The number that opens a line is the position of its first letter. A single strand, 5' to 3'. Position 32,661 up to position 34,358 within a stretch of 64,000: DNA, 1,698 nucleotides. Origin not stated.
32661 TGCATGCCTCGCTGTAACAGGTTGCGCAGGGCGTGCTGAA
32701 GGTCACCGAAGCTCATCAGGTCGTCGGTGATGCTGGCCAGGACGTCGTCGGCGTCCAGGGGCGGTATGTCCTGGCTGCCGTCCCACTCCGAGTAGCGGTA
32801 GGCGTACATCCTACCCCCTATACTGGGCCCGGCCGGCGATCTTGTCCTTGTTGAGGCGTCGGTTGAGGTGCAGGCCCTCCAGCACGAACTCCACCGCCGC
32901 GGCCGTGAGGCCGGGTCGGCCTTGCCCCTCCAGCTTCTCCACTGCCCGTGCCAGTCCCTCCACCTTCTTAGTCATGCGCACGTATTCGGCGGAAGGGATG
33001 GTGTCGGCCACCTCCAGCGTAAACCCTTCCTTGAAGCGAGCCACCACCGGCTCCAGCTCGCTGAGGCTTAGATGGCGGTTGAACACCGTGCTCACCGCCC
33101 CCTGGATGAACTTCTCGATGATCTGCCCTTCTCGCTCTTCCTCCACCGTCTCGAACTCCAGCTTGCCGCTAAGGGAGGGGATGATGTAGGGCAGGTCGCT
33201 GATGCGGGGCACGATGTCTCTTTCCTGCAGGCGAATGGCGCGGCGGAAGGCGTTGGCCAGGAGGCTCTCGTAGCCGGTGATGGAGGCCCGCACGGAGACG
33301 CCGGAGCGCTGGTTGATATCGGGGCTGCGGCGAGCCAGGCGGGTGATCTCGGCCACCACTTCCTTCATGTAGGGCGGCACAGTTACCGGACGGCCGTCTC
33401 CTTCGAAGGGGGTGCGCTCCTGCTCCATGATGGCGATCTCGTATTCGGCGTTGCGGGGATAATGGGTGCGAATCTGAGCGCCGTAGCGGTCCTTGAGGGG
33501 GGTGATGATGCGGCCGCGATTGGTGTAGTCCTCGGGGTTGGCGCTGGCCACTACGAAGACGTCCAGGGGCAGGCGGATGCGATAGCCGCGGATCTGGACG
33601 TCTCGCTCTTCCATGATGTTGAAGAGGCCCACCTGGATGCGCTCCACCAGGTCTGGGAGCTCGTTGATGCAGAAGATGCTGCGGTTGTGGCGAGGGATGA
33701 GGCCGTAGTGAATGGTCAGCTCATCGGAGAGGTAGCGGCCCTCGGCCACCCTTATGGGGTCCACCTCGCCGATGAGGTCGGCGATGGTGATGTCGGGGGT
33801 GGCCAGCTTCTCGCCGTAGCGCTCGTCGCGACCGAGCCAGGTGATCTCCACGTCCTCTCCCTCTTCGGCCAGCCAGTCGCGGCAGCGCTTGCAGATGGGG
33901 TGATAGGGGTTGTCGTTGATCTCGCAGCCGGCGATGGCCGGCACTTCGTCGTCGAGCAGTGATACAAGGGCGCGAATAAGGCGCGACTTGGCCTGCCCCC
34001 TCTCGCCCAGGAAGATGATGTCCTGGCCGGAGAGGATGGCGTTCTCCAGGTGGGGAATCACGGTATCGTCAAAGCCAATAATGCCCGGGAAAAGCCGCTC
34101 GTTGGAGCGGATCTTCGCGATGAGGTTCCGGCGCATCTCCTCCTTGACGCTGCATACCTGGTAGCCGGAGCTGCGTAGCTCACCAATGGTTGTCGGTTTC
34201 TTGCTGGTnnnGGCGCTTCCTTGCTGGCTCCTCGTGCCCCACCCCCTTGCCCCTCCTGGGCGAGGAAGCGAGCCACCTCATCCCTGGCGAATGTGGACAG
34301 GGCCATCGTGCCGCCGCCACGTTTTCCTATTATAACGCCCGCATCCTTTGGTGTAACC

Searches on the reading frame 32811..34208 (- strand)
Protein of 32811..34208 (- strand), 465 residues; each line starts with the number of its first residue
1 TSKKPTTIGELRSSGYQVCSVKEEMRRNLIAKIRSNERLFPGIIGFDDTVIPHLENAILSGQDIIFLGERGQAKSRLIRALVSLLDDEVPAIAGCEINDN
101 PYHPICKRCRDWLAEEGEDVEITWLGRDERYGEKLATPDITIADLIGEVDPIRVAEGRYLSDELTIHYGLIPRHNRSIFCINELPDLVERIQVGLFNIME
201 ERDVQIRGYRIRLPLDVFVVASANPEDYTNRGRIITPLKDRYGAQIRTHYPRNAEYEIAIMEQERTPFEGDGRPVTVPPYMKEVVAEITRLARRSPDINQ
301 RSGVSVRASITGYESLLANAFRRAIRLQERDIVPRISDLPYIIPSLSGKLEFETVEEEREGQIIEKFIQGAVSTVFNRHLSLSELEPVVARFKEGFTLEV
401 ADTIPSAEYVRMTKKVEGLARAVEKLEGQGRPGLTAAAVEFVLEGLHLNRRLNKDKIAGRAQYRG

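Call 70: search_protein_families(library=padloc, proteins=[window:32811-34208:-], max_evalue=0.01)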
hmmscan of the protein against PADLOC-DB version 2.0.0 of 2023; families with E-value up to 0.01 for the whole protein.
window:32811-34208:- (465 aa): 0 families

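Call 71: search_protein_families(library=pfam, proteins=[window:32811-34208:-], max_evalue=0.01)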
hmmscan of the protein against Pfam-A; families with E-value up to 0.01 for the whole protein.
window:32811-34208:- (465 aa): 2 families
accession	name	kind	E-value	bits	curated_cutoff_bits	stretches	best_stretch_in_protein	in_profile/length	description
PF07728.20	AAA_5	-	5.9e-05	23.5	22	0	132-241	29-138/139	AAA domain (dynein-related subfamily)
PF07726.17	AAA_3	-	0.00023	21.5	27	1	137-228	33-115/131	ATPase family associated with various cellular activities (AAA)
